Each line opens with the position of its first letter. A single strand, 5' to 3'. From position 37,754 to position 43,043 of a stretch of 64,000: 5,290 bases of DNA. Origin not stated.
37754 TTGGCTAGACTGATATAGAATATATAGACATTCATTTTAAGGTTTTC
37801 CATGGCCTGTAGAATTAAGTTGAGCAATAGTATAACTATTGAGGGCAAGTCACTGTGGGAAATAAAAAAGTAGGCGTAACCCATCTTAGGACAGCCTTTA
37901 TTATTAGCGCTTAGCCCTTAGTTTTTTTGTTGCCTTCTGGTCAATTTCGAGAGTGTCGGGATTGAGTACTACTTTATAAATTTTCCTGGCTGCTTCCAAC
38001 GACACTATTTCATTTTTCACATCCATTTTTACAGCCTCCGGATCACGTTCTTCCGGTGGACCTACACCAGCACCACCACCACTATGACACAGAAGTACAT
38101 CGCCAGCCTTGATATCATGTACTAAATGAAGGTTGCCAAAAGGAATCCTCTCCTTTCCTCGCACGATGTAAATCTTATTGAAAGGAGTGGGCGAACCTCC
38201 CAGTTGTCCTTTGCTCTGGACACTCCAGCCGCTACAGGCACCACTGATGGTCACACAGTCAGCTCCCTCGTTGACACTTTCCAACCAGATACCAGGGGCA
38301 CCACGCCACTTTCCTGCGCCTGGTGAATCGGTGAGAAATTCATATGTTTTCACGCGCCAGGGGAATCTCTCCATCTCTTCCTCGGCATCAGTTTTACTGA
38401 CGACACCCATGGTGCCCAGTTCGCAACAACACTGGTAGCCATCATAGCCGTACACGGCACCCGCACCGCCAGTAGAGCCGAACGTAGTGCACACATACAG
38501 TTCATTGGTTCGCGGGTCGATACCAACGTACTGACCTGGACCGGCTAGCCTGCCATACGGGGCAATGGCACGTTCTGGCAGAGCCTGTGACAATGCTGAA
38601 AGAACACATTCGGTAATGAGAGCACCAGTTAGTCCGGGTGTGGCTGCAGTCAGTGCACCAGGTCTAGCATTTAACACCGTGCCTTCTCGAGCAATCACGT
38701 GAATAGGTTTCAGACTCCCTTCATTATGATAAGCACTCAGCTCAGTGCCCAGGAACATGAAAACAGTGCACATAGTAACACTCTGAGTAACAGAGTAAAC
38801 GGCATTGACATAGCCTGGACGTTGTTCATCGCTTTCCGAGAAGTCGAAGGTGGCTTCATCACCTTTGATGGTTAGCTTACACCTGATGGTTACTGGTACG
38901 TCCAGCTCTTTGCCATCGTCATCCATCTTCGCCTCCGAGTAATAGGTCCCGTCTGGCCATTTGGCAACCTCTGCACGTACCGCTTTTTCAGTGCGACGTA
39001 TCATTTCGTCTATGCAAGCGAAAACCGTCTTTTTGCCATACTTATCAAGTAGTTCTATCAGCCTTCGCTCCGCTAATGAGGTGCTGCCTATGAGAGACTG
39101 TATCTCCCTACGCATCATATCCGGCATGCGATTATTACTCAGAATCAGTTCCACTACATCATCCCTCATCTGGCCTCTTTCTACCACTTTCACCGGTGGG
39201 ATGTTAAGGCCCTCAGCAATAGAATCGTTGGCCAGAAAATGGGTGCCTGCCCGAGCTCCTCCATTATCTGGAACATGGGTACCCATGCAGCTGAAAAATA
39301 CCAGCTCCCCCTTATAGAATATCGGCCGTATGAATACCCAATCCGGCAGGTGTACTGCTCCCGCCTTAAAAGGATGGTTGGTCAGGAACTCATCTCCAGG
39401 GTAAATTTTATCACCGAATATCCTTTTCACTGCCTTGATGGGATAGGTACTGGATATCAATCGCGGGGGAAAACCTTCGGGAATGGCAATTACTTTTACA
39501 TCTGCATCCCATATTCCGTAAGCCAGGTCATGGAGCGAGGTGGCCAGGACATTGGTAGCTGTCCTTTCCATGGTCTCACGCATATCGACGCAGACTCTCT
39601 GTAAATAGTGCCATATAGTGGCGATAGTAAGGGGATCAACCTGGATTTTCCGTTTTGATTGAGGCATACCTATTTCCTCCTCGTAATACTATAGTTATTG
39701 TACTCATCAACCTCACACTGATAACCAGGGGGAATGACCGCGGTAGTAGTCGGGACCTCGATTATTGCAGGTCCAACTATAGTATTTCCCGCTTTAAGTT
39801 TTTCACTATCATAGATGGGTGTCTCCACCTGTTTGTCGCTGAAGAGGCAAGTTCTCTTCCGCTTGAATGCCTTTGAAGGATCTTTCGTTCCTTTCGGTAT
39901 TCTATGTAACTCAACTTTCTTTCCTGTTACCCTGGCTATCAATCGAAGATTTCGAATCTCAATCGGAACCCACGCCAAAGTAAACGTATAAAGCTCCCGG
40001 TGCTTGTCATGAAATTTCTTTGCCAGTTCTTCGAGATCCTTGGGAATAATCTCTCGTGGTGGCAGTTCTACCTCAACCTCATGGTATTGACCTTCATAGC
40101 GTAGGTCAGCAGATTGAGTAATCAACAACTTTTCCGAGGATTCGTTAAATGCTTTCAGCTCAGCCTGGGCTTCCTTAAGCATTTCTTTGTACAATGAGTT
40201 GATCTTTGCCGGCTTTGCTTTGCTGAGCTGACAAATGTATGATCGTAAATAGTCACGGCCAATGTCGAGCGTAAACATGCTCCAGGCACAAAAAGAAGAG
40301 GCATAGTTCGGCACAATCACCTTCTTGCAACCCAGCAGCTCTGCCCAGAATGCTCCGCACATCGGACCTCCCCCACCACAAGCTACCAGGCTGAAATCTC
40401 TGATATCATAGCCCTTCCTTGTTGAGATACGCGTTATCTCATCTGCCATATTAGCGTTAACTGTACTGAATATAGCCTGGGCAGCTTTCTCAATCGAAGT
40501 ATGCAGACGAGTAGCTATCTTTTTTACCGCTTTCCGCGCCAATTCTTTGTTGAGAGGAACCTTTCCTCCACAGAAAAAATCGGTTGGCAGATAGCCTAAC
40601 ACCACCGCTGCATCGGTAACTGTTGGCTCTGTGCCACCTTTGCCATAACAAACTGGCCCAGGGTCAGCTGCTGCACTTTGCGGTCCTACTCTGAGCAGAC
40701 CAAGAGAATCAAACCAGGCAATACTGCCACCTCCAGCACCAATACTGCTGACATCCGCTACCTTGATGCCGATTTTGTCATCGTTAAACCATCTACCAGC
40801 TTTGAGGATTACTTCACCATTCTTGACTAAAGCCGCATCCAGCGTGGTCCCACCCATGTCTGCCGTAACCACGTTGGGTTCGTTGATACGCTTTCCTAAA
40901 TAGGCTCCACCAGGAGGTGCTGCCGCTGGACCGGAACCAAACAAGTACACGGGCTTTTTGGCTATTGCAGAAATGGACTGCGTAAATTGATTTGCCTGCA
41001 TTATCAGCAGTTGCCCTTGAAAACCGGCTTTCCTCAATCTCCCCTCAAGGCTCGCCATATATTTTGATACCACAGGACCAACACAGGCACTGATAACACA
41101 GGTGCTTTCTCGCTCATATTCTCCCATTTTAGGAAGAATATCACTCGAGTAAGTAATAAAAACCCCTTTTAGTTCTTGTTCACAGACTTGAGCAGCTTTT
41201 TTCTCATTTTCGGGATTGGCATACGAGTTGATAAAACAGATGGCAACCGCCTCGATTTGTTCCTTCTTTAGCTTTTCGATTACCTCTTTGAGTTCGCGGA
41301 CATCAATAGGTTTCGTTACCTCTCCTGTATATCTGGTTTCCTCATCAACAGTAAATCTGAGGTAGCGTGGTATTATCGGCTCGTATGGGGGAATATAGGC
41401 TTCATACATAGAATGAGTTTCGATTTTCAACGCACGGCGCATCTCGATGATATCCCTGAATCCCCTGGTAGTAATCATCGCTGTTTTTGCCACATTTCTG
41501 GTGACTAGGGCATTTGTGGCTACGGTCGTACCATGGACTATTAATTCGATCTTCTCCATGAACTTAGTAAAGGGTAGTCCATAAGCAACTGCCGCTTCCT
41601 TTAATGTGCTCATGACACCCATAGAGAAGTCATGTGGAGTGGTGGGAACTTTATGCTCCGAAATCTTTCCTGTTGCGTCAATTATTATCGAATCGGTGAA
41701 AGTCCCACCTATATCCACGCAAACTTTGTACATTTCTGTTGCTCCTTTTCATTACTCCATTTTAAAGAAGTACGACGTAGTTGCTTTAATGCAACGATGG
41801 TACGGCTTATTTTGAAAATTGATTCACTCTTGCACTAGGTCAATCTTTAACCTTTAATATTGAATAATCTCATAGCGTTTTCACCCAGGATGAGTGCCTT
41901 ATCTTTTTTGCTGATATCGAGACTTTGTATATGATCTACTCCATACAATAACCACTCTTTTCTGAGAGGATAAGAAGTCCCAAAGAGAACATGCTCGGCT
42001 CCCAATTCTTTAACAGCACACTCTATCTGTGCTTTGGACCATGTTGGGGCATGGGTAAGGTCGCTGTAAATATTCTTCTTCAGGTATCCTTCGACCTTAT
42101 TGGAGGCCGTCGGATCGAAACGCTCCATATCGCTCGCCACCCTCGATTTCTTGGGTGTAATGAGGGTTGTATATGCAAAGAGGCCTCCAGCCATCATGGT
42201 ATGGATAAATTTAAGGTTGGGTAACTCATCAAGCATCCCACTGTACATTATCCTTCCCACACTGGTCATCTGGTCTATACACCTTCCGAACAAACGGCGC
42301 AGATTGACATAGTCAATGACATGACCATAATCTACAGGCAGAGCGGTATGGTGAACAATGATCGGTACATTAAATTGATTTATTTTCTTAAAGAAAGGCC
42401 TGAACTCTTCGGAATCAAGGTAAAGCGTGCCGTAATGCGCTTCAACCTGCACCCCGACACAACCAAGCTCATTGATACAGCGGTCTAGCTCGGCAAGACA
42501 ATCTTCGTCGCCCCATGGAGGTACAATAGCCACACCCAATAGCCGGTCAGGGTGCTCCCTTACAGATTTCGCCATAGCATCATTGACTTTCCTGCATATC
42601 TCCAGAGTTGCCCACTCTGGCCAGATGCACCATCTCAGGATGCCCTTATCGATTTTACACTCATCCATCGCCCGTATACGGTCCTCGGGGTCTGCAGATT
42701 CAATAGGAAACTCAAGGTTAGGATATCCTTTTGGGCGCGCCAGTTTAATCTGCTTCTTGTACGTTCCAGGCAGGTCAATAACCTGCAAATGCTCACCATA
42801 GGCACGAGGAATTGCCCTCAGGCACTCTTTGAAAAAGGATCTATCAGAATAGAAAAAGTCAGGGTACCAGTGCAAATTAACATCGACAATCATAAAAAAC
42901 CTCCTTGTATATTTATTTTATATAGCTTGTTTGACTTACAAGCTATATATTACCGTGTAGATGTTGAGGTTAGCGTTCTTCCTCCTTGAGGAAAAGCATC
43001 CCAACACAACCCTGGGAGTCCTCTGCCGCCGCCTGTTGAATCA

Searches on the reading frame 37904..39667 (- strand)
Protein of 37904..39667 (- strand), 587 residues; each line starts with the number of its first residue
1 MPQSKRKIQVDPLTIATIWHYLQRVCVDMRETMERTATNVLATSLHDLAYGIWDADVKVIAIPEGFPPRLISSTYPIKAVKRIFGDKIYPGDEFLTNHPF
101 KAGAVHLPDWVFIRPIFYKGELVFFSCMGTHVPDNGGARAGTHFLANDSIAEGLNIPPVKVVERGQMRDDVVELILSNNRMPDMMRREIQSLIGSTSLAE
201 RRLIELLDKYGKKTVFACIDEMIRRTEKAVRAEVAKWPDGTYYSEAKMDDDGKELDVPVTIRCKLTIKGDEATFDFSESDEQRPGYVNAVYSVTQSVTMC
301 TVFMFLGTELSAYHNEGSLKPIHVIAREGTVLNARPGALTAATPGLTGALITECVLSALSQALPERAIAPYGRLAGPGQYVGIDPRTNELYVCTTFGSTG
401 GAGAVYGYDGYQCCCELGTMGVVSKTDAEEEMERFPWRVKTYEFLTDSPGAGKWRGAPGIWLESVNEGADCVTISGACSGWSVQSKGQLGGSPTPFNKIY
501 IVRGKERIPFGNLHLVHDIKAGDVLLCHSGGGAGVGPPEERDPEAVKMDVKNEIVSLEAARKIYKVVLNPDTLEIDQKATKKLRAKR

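Call 12: search_protein_families(library=pfam, proteins=[window:37904-39667:-])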
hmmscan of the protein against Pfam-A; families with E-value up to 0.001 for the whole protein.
window:37904-39667:- (587 aa): 1 family
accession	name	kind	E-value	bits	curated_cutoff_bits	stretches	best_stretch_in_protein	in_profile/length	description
PF02538.19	Hydantoinase_B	-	1.7e-119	400.1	26.8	1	11-538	1-519/519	Hydantoinase B/oxoprolinase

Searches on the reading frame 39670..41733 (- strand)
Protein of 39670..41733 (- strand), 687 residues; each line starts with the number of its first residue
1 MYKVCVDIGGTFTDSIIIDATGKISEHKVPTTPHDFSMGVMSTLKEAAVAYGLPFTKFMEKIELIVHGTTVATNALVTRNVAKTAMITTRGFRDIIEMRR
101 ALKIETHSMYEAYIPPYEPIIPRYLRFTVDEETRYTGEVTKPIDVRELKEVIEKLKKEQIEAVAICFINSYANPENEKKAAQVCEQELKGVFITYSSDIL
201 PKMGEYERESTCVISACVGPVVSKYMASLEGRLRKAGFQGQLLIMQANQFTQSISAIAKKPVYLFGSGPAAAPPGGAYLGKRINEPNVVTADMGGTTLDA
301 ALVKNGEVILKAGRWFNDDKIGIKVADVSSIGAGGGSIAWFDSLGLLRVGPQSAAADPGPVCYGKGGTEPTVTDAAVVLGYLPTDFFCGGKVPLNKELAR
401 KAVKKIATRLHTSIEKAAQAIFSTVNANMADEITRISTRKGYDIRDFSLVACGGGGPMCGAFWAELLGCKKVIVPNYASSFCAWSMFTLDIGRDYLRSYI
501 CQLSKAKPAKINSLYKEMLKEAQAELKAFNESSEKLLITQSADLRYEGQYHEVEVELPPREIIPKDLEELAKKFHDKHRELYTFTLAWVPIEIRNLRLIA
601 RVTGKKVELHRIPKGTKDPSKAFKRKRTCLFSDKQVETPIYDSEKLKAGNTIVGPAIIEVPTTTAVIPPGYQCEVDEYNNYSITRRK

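Call 35: search_protein_families(library=pfam, proteins=[window:39670-41733:-], max_evalue=0.00001)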
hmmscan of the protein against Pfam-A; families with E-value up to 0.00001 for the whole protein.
window:39670-41733:- (687 aa): 3 families
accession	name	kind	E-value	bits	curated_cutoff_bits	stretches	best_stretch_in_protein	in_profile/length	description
PF01968.24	Hydantoinase_A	-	2.3e-79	267.1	22.9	1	208-488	1-284/291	Hydantoinase/oxoprolinase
PF05378.19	Hydant_A_N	-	5.5e-49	166.7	25.2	1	3-187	1-175/176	Hydantoinase/oxoprolinase N-terminal region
PF19278.4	Hydant_A_C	-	1.3e-24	87.1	21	1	508-678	11-185/193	Hydantoinase/oxoprolinase C-terminal domain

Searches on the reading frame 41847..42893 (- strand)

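Call 35: search_protein_families(library=pfam, proteins=[window:41847-42893:-], max_evalue=0.00001)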
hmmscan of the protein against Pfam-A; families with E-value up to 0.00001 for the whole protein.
window:41847-42893:- (348 aa): 1 family
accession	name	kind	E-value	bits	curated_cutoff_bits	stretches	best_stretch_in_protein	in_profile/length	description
PF04909.20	Amidohydro_2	-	3.3e-25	89.9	26.4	1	96-345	58-288/289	Amidohydrolase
